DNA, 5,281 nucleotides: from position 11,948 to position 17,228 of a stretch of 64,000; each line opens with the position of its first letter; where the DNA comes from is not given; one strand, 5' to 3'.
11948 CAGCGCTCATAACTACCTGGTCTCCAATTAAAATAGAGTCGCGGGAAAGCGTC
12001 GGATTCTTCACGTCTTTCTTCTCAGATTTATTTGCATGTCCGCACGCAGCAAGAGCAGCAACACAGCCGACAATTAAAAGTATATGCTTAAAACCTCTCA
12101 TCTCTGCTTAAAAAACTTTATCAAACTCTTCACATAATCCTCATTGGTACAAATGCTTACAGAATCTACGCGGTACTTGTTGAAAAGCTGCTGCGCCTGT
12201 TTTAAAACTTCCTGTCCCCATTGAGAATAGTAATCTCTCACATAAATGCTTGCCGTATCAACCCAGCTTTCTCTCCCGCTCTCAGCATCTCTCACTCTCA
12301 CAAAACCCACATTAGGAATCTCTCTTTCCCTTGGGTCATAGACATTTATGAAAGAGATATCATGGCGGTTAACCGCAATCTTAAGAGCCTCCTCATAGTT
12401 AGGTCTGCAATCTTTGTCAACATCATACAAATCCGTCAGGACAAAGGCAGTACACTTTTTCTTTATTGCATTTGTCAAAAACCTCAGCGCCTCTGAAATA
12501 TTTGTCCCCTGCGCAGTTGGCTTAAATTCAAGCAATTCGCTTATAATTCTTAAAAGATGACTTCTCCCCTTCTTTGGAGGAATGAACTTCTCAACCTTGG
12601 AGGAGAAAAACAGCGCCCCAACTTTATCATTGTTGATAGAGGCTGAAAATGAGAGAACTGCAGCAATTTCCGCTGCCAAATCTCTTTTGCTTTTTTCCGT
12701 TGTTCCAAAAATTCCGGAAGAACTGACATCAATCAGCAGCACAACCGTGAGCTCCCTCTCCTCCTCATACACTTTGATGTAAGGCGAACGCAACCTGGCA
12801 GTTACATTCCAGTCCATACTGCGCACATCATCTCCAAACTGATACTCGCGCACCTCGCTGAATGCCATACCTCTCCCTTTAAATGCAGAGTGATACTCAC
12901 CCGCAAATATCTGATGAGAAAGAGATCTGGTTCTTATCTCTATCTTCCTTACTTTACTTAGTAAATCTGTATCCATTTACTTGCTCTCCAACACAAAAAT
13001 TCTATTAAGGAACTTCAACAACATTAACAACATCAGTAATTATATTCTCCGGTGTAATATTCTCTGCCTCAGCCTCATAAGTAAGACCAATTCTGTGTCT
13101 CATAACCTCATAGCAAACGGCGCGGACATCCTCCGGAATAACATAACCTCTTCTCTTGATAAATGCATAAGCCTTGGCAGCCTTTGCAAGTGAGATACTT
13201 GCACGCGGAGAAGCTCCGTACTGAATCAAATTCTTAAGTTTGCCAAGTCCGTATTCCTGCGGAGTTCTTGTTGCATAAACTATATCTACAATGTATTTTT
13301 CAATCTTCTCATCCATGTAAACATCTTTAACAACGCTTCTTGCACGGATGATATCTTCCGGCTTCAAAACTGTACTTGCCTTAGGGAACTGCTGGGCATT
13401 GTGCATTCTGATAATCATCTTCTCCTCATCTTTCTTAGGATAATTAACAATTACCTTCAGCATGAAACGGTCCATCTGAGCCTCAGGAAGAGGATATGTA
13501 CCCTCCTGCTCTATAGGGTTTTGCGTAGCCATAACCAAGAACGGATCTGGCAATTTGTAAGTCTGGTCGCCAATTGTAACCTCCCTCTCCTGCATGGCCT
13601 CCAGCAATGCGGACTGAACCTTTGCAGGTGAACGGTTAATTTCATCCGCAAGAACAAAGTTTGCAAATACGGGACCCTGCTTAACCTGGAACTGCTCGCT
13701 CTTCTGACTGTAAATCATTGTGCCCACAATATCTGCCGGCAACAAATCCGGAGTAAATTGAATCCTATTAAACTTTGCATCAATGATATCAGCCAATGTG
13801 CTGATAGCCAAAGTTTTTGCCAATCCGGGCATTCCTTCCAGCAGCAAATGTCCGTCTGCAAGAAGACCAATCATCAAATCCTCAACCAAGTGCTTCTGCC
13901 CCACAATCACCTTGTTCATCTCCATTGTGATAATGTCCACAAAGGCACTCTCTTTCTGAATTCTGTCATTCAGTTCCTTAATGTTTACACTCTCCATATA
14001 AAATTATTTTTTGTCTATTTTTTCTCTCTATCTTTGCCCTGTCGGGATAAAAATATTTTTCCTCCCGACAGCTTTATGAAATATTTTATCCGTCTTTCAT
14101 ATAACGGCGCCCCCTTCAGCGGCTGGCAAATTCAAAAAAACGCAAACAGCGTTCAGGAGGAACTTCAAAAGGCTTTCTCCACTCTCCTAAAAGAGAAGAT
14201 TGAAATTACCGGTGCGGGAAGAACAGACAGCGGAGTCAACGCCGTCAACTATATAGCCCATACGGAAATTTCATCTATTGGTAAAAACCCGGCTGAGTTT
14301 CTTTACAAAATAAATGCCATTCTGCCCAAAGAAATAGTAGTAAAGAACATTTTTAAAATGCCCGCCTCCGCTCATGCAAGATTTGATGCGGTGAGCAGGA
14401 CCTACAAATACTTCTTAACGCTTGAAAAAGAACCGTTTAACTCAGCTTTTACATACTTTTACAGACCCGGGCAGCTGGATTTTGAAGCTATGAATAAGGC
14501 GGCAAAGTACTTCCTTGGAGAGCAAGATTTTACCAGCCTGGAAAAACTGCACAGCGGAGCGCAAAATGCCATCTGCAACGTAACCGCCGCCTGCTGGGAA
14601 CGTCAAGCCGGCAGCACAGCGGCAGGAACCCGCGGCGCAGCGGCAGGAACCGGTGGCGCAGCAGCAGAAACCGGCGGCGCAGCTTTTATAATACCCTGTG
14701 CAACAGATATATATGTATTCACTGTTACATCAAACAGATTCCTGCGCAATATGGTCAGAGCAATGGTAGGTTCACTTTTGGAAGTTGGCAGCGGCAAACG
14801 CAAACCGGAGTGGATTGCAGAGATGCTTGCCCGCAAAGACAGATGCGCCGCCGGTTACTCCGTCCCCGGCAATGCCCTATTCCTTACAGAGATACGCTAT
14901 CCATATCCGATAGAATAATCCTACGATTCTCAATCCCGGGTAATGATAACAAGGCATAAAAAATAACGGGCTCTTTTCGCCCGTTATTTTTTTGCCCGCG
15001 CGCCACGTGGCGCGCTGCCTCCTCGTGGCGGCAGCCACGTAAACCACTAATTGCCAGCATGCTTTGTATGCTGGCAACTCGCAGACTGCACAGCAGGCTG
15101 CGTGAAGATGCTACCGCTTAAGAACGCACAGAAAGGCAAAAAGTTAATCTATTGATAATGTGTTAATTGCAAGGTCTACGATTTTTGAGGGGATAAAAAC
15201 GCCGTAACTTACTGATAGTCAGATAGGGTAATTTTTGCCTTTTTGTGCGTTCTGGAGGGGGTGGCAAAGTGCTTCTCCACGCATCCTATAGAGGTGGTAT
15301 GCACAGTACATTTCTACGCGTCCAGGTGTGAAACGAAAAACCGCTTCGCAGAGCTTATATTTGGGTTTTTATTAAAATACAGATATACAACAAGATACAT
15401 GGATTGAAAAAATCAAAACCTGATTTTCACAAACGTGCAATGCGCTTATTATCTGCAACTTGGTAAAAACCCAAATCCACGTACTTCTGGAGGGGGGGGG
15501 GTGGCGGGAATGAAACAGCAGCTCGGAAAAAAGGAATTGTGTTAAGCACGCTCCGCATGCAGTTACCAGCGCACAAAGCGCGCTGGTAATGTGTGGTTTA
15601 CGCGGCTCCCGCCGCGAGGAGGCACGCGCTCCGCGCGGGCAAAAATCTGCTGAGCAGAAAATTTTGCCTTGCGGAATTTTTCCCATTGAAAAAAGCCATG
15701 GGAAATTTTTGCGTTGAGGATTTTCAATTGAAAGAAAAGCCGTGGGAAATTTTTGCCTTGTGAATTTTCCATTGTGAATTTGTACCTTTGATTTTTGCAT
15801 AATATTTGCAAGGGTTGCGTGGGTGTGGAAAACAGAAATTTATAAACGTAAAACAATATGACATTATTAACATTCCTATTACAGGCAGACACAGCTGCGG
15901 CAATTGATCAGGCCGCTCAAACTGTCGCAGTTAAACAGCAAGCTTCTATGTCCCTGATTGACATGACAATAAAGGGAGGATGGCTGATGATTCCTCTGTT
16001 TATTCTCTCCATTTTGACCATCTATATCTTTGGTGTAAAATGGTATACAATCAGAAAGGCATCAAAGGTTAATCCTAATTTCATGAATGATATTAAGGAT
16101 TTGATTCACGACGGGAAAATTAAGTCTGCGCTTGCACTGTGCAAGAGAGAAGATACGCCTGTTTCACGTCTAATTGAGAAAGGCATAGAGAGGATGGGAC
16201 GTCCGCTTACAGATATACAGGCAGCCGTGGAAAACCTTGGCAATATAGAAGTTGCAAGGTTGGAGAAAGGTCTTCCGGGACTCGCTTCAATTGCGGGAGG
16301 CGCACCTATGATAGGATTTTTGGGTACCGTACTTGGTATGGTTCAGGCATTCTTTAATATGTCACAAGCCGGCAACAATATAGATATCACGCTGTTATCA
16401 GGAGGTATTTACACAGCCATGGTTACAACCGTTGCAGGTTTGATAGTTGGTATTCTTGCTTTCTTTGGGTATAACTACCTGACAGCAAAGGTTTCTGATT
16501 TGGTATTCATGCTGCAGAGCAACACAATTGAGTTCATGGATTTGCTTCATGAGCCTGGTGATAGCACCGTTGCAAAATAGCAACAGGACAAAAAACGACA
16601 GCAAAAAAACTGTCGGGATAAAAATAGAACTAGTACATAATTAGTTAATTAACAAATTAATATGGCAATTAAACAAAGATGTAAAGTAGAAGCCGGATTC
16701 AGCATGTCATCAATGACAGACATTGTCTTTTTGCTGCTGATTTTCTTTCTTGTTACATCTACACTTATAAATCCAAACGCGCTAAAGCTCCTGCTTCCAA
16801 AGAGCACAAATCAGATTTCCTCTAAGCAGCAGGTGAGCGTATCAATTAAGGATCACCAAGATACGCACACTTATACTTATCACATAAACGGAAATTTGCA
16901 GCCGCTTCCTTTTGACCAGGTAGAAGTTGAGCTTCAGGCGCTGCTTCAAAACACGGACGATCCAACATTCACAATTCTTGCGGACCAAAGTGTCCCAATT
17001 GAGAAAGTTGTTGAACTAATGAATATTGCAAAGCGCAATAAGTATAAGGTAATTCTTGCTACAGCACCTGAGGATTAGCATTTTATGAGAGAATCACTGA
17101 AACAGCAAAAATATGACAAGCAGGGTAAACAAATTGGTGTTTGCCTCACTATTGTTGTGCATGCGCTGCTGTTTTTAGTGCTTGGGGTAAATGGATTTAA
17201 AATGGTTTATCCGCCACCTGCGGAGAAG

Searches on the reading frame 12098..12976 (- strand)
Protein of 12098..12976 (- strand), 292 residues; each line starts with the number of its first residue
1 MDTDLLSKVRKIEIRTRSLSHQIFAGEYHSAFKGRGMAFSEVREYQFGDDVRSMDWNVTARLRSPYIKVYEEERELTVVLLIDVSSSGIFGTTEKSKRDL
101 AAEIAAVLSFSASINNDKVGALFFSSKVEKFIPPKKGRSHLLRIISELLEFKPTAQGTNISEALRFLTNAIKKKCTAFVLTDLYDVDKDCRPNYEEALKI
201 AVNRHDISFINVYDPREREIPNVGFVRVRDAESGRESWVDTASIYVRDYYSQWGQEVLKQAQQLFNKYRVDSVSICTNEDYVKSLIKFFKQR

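Call 55: search_protein_families(library=pfam, proteins=[window:12098-12976:-], max_evalue=0.00001)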
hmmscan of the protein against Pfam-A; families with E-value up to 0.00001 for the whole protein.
window:12098-12976:- (292 aa): 2 families
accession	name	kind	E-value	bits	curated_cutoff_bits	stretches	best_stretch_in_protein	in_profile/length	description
PF01882.25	DUF58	-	3.3e-71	239.4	23.4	1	41-254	1-210/216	Protein of unknown function DUF58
PF13519.12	VWA_2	-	1.1e-18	68.3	27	1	78-182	1-105/107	von Willebrand factor type A domain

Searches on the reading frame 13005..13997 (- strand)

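Call 56: search_protein_families(library=pfam, proteins=[window:13005-13997:-], max_evalue=0.00001)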
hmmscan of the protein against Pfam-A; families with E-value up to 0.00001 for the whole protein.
window:13005-13997:- (330 aa): 4 families
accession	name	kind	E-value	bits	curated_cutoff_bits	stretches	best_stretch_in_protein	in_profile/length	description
PF07726.17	AAA_3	-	7.9e-67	223.6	27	1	50-180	1-131/131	ATPase family associated with various cellular activities (AAA)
PF17863.7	AAA_lid_2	-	4e-21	75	22.7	1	257-322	8-73/74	AAA lid domain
PF20030.5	bpMoxR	-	6.2e-15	55.3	27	1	24-196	7-178/205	MoxR domain in the MoxR-vWA-beta-propeller ternary systems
PF07728.20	AAA_5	-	2e-12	47.7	22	1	50-178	1-139/139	AAA domain (dynein-related subfamily)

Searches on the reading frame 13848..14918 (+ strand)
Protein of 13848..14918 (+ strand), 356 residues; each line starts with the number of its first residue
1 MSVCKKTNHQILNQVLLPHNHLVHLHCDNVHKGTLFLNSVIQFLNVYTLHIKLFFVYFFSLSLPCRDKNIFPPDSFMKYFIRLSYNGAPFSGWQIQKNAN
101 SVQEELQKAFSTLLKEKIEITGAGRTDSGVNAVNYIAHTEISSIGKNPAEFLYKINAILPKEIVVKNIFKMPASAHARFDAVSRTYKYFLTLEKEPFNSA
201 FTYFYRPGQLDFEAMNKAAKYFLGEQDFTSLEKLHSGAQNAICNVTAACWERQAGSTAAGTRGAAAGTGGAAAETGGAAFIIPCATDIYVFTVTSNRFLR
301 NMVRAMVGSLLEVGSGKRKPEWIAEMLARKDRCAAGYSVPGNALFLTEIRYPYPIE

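Call 56: search_protein_families(library=pfam, proteins=[window:13848-14918:+], max_evalue=0.00001)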
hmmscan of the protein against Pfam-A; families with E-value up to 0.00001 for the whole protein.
window:13848-14918:+ (356 aa): 1 family
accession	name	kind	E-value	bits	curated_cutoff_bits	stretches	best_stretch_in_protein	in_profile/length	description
PF01416.25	PseudoU_synth_1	-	1.3e-32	112.9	23.3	2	218-352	1-108/108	tRNA pseudouridine synthase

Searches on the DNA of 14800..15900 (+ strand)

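Call 51: search_rna_families(source=window, start=14800, end=15900, threshold=evalue, max_evalue=5)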
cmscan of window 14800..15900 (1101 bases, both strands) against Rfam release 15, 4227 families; matches with E-value up to 5: 13.
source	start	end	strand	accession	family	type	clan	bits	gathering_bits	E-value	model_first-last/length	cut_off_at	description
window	14886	14991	-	RF02420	Bp1_162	Gene; sRNA;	-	22.7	50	0.35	1-100/100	no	Burkholderia sRNA Bp1_Cand612_SIPHT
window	14959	15023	+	RF02420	Bp1_162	Gene; sRNA;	-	22.3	50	0.44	1-100/100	no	Burkholderia sRNA Bp1_Cand612_SIPHT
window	14930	14995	+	RF02074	STnc240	Gene; sRNA;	-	21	55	2.9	1-77/77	no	Enterobacterial sRNA STnc240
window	14946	15006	-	RF03890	mir-B8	Gene; miRNA;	-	20.6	90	2.2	1-67/67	no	mir-B8 microRNA precursor family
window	14958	14992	+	RF03790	MIR8008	Gene; miRNA;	-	20.5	66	0.3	8-46/55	no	MIR8008 microRNA precursor family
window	14953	14996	+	RF04245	MIR169_7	Gene; miRNA;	CL00098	18.7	44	2.3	1-85/85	no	MIR169_7 microRNA precursor family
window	14941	15032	-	RF02621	BSnc120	Gene; sRNA;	-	18.6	114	0.42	1-88/88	no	Brucella sRNA 120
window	14952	15015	-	RF02432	SpF25_sRNA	Gene; sRNA;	-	18.6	48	4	1-102/102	no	Streptococcus sRNA SpF25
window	15036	15090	-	RF03611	mir-7147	Gene; miRNA;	-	17.3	90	1.7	1-58/58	no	mir-7147 microRNA precursor family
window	15691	15780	+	RF00265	SNORA69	Gene; snRNA; snoRNA; HACA-box;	-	17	47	4.9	1-132/132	no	Small nucleolar RNA SNORA69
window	15359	15476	-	RF04209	MIR7533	Gene; miRNA;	-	16.7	230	1.4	48-202/249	no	MIR7533 microRNA precursor family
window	15324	15418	+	RF02958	drum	Gene; sRNA;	-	16.5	43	2.8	1-112/112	no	drum RNA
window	14884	14995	-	RF00516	ylbH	Cis-reg; leader;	-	13.8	50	4.1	1-122/122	no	ylbH leader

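Call 91: search_dna_similar(query=window:15545-15672:+, collection=plasmids, mode=distant, max_evalue=0.001, max_rows=10)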
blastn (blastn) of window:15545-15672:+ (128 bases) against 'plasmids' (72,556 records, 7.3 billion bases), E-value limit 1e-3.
No match.

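Call 92: search_dna_similar(query=window:15545-15672:+, collection=phages, mode=distant, max_evalue=0.001, max_rows=10)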
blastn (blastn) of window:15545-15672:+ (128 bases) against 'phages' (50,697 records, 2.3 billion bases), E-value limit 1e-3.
No match.

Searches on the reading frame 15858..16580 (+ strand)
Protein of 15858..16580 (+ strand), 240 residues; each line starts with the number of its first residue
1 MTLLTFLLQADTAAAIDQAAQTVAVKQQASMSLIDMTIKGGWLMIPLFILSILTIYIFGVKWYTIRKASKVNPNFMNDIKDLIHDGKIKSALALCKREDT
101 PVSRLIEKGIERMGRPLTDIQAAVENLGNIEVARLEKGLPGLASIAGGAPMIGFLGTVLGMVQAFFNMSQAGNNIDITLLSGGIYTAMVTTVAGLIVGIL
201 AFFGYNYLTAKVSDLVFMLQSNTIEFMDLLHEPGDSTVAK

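Call 56: search_protein_families(library=pfam, proteins=[window:15858-16580:+], max_evalue=0.00001)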
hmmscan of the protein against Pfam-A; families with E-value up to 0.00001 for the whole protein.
window:15858-16580:+ (240 aa): 1 family
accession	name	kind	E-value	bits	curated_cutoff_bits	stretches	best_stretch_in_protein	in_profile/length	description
PF01618.21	MotA_ExbB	-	2.3e-28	98.9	22.9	1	99-218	3-124/127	MotA/TolQ/ExbB proton channel family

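Call 57: find_homologous_proteins(query=window:15858-16577:+, max_evalue=1e-60)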
Query window:15858-16577:+ (240 aa): 7893 proteins with E <= 1e-60 among 8000 candidates; the best 120 are listed.
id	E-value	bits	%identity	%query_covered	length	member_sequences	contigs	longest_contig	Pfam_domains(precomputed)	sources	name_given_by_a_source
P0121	1.9e-149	513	100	100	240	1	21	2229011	PF01618.22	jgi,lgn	jgi:biopolymer transport protein ExbB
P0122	1.7e-148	510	99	100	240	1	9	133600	PF01618.22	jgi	jgi:biopolymer transport protein ExbB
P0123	3.8e-148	509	99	100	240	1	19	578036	PF01618.22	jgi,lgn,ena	jgi:biopolymer transport protein ExbB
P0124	5.0e-148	509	99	100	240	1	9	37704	PF01618.22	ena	-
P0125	9.8e-148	508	98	100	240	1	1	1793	PF01618.22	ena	-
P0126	1.4e-147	507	98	100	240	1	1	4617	PF01618.22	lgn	-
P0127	2.0e-147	507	98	100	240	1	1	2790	PF01618.22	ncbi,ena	-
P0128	5.1e-147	505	98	100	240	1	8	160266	PF01618.22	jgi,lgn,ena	-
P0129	5.8e-147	505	98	100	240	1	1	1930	PF01618.22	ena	-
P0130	1.5e-146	504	98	100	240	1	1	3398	PF01618.22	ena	-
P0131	9.7e-146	501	97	100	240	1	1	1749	PF01618.22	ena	-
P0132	9.1e-137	472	94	96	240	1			PF01618.22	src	-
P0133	4.0e-131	453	100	88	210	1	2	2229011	PF01618.22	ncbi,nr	ncbi:MAG: MotA/TolQ/ExbB proton channel family protein [Bacteroidales bacterium]|nr:MotA/TolQ/ExbB p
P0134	2.9e-130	451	99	88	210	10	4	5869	PF01618.22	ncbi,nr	ncbi:MAG: MotA/TolQ/ExbB proton channel family protein [Bacteroidales bacterium]|nr:MotA/TolQ/ExbB p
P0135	2.6e-128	444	84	100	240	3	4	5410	PF01618.22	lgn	-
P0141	6.7e-125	433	83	99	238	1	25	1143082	PF01618.22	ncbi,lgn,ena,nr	ncbi:MAG: MotA/TolQ/ExbB proton channel family protein [Bacteroidales bacterium]|nr:MotA/TolQ/ExbB p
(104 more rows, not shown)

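Call 58: find_encoding_contigs(protein=P0123, flank=10000, max_places=3)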
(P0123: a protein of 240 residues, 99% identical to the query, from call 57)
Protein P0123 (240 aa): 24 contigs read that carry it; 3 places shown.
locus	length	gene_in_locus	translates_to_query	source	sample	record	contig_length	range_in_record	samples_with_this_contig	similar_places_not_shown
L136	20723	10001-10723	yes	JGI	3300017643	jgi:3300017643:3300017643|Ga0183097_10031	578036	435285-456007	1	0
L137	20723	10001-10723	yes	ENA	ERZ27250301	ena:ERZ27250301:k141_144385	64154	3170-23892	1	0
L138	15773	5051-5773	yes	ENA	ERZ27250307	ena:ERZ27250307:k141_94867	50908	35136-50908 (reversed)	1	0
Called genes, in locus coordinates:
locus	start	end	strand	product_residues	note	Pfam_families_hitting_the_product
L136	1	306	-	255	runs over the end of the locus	PF13424:TPR_12 (faint), PF13181:TPR_8 (faint), PF13432:TPR_16 (weak), PF00515:TPR_1, PF07719:TPR_2 (weak), PF08239:SH3_3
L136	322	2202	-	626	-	PF13584:BatD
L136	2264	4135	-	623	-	PF07584:BatA (weak), PF00092:VWA, PF13519:VWA_2, PF00515:TPR_1 (faint), PF07719:TPR_2 (faint)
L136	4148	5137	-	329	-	PF07584:BatA, PF00092:VWA, PF13519:VWA_2, PF04056:Ssl1 (weak)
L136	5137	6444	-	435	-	-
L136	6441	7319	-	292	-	PF01882:DUF58, PF13519:VWA_2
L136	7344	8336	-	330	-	PF20030:bpMoxR, PF07726:AAA_3, PF07728:AAA_5, PF17863:AAA_lid_2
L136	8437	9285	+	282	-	PF01416:PseudoU_synth_1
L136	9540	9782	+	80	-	-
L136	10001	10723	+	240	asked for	PF01618:MotA_ExbB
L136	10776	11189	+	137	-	PF02472:ExbD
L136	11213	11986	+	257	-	-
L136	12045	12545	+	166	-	PF09835:DUF2062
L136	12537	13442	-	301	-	PF00009:GTP_EFTU, PF00350:Dynamin_N (faint), PF01926:MMR_HSR1, PF02421:FeoB_N, PF10662:PduV-EutP (faint), PF07650:KH_2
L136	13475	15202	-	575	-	PF01479:S4, PF13275:S4_2 (weak), PF00849:PseudoU_synth_2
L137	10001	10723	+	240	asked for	PF01618:MotA_ExbB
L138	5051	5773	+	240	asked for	PF01618:MotA_ExbB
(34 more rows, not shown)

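Call 59: find_encoding_contigs(protein=P0128, flank=10000, max_places=3)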
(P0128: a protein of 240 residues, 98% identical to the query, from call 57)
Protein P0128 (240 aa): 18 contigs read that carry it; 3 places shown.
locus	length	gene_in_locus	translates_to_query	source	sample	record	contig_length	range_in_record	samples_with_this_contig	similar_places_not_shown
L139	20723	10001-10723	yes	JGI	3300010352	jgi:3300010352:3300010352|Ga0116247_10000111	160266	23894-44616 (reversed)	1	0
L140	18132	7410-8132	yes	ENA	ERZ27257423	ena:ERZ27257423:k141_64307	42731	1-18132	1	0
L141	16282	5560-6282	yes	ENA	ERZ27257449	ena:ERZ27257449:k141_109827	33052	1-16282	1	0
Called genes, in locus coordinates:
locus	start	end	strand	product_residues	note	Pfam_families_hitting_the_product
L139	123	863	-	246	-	PF13424:TPR_12 (faint), PF13181:TPR_8 (faint), PF00515:TPR_1, PF07719:TPR_2 (weak), PF08239:SH3_3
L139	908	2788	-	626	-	PF13584:BatD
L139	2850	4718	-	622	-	-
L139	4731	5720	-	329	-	PF07584:BatA, PF00092:VWA, PF13519:VWA_2, PF04056:Ssl1 (weak)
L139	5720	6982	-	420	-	-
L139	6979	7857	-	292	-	PF01882:DUF58, PF13519:VWA_2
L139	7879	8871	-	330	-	PF20030:bpMoxR, PF07726:AAA_3, PF07728:AAA_5, PF17863:AAA_lid_2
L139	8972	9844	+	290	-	PF01416:PseudoU_synth_1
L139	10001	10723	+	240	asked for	PF01618:MotA_ExbB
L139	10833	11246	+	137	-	PF02472:ExbD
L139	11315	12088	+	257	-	-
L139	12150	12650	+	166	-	PF09835:DUF2062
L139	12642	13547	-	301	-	PF00009:GTP_EFTU, PF00350:Dynamin_N (faint), PF01926:MMR_HSR1, PF02421:FeoB_N, PF10662:PduV-EutP (weak), PF07650:KH_2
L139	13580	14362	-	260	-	PF13275:S4_2 (weak), PF01479:S4, PF00849:PseudoU_synth_2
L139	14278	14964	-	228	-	-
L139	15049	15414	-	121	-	-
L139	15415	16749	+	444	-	PF12704:MacB_PCD, PF02687:FtsX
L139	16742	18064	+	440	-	PF00501:AMP-binding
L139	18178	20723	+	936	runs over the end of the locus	PF00521:DNA_topoisoIV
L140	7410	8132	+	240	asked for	PF01618:MotA_ExbB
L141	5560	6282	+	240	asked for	PF01618:MotA_ExbB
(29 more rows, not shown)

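Call 60: find_encoding_contigs(protein=P0141, flank=10000, max_places=2)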
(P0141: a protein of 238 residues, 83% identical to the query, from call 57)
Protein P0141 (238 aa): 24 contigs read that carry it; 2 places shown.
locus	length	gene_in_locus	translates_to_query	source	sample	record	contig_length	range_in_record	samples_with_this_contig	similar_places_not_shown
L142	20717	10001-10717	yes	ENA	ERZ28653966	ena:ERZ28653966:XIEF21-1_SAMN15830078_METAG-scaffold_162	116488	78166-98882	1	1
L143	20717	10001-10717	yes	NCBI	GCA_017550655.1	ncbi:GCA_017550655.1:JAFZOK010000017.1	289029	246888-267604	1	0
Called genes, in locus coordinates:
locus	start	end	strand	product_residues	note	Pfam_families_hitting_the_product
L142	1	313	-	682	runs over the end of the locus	PF00149:Metallophos, PF12850:Metallophos_2 (faint), PF01011:PQQ (faint), PF13360:PQQ_2, PF13570:Beta-prop_ACSF4, PF25293:Beta-prop_EMC1_N (faint), PF07774:EMC1_C (faint), PF25292:Beta-prop_CGLA (weak)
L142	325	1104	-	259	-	PF13428:TPR_14 (faint), PF13432:TPR_16, PF00515:TPR_1, PF07719:TPR_2 (weak), PF13414:TPR_11 (weak), PF08239:SH3_3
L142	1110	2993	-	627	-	PF13584:BatD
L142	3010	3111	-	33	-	-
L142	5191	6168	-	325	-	PF07584:BatA, PF01882:DUF58 (weak), PF00092:VWA, PF13519:VWA_2, PF04056:Ssl1 (weak)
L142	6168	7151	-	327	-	-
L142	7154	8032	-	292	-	PF01882:DUF58, PF13519:VWA_2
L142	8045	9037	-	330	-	PF20030:bpMoxR, PF07726:AAA_3, PF07728:AAA_5, PF17863:AAA_lid_2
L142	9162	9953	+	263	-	PF01416:PseudoU_synth_1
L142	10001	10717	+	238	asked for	PF01618:MotA_ExbB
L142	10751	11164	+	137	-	PF02472:ExbD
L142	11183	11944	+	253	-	-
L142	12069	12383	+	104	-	PF12844:HTH_19 (weak), PF13560:HTH_31, PF01381:HTH_3, PF13443:HTH_26 (weak)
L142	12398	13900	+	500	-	PF13657:Couple_hipA, PF07804:HipA_C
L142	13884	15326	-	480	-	PF16217:M64_N, PF09471:Peptidase_M64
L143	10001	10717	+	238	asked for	PF01618:MotA_ExbB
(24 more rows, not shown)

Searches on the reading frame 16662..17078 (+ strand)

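Call 56: search_protein_families(library=pfam, proteins=[window:16662-17078:+], max_evalue=0.00001)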
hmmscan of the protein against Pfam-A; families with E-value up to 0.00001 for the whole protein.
window:16662-17078:+ (138 aa): 1 family
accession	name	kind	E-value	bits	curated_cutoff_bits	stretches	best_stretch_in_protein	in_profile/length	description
PF02472.21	ExbD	-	1.5e-23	83.7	25.4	1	11-136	6-127/128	Biopolymer transport protein ExbD/TolR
